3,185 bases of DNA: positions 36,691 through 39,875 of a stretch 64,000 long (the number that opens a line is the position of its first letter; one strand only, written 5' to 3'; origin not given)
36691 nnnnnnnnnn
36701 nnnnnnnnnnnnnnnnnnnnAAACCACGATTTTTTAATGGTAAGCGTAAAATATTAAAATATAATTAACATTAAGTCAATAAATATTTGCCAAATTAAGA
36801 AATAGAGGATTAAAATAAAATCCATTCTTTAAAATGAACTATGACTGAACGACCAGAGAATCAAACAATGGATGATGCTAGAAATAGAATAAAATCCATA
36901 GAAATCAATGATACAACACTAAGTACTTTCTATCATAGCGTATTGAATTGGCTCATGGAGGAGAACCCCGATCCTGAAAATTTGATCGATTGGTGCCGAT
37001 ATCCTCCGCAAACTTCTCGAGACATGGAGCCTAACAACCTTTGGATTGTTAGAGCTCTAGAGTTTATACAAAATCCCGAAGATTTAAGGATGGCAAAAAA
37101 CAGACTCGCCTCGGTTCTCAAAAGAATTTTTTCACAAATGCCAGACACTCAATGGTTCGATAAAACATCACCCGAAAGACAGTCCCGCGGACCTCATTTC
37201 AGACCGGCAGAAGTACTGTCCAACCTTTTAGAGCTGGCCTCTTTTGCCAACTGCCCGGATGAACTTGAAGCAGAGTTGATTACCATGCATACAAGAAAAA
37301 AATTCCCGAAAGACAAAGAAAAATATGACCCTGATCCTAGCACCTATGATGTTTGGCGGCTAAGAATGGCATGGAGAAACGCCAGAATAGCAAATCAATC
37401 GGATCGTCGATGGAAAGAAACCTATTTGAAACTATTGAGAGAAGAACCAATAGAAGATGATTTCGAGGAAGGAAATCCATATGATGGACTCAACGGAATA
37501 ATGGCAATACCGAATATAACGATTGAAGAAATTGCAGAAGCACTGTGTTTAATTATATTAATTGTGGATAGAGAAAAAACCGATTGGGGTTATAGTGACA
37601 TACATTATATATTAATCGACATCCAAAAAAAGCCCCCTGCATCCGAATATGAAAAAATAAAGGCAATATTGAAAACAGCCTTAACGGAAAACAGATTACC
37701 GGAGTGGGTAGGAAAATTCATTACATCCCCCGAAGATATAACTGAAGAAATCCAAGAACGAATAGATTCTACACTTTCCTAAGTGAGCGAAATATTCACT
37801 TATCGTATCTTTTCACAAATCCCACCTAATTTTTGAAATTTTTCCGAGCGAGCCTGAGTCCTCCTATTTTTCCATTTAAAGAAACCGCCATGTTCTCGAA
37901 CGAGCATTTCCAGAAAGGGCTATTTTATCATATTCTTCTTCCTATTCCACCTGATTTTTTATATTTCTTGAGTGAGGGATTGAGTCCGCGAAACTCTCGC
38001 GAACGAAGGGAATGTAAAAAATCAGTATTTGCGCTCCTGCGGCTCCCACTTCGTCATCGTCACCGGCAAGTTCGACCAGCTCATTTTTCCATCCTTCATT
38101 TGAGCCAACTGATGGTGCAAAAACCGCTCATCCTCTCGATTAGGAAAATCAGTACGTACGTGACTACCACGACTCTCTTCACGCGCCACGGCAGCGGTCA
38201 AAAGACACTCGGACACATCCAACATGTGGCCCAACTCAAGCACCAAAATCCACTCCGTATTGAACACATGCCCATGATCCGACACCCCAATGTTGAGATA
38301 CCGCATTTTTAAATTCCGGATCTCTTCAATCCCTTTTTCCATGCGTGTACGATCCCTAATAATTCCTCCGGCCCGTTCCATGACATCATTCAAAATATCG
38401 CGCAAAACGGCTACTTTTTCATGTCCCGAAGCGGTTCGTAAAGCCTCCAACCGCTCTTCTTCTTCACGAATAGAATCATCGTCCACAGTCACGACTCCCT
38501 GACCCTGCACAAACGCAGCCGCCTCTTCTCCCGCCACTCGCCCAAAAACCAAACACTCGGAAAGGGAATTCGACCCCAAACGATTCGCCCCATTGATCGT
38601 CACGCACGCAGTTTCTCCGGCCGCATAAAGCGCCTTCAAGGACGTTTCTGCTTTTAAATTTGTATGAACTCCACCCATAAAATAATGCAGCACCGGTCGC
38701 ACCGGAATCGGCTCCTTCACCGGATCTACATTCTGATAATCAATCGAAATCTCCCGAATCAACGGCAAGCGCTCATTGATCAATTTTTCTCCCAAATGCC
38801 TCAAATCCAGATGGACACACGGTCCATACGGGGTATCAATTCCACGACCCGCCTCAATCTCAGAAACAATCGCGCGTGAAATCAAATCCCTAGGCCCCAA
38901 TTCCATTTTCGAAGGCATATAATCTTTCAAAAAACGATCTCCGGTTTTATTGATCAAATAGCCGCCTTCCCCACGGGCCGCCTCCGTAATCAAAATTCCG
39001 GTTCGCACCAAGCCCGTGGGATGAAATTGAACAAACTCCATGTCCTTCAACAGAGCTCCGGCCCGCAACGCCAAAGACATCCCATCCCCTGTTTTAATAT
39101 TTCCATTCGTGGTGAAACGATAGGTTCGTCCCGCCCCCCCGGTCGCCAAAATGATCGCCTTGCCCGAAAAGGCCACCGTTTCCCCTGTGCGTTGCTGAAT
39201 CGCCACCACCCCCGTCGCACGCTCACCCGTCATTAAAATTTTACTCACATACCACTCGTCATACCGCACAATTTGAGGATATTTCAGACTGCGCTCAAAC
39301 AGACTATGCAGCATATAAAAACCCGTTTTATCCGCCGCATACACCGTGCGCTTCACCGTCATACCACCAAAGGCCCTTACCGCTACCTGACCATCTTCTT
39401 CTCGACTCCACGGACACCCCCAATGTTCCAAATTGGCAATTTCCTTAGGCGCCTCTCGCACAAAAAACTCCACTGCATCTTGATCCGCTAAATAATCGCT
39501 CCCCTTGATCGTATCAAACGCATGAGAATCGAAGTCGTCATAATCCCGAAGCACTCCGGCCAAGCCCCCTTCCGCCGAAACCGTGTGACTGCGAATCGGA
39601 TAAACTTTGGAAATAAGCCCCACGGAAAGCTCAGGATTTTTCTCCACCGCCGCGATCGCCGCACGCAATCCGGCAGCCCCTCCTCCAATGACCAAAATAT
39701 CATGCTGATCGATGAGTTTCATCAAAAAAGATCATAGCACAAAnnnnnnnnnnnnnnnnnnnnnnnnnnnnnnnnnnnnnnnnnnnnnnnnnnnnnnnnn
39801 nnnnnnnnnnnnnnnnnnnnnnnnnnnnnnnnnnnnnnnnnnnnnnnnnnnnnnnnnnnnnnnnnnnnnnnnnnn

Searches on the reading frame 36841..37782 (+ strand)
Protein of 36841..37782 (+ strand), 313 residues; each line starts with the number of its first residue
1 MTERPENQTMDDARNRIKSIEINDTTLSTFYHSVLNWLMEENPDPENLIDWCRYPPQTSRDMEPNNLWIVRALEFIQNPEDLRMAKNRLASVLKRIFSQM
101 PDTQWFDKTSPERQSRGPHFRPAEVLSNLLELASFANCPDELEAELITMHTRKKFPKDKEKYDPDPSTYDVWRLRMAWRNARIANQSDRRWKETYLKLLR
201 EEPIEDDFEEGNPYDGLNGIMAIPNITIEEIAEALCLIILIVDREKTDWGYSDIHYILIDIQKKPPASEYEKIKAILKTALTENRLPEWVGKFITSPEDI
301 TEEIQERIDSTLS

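Call 12: search_protein_families(library=pfam, proteins=[window:36841-37782:+])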
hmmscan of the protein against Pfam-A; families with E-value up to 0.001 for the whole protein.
window:36841-37782:+ (313 aa): 0 families

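Call 74: search_protein_families(library=ncbifam, proteins=[window:36841-37782:+], max_evalue=0.01)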
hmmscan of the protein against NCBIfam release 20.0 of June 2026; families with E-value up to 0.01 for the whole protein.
window:36841-37782:+ (313 aa): 0 families

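Call 75: search_protein_families(library=phrogs, proteins=[window:36841-37782:+], max_evalue=0.01)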
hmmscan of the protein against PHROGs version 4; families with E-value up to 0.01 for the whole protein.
window:36841-37782:+ (313 aa): 0 families

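Call 106: search_solved_structures(query=window:36841-37782:+, max_evalue=1)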
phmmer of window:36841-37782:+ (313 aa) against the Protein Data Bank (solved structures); distinct sequences matched with E-value up to 1: 0.

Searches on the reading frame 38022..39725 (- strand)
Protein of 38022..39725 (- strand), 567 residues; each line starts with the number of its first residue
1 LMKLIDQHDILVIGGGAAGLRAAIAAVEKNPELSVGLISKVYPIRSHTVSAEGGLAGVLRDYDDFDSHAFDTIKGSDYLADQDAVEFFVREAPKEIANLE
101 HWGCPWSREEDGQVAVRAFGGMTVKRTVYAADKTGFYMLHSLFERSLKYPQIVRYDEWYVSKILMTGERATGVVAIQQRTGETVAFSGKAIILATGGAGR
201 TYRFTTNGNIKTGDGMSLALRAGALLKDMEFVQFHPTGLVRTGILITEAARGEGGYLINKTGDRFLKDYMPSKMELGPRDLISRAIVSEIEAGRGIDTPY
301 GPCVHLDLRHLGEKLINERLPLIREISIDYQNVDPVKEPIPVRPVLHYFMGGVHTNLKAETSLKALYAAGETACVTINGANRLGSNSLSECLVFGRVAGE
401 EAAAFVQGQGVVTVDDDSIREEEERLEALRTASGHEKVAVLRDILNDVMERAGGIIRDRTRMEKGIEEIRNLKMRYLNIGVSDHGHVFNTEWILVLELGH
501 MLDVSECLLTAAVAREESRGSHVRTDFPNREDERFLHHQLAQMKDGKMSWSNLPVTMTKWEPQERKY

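Call 12: search_protein_families(library=pfam, proteins=[window:38022-39725:-])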
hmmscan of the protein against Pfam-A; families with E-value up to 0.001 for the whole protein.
window:38022-39725:- (567 aa): 4 families
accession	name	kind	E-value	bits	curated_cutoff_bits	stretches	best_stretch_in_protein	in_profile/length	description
PF00890.30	FAD_binding_2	-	8.7e-105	351.7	20.4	1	9-388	1-414/414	FAD binding domain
PF02910.25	Succ_DH_flav_C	-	3.1e-36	124.6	20.8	1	444-567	3-130/130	Fumarate reductase flavoprotein C-term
PF03486.20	HI0933_like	-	8.5e-06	25.8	50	1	9-399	2-242/244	HI0933-like protein Rossmann domain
PF07992.20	Pyr_redox_2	-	1.2e-05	25.3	26.1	0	9-209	2-119/291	Pyridine nucleotide-disulphide oxidoreductase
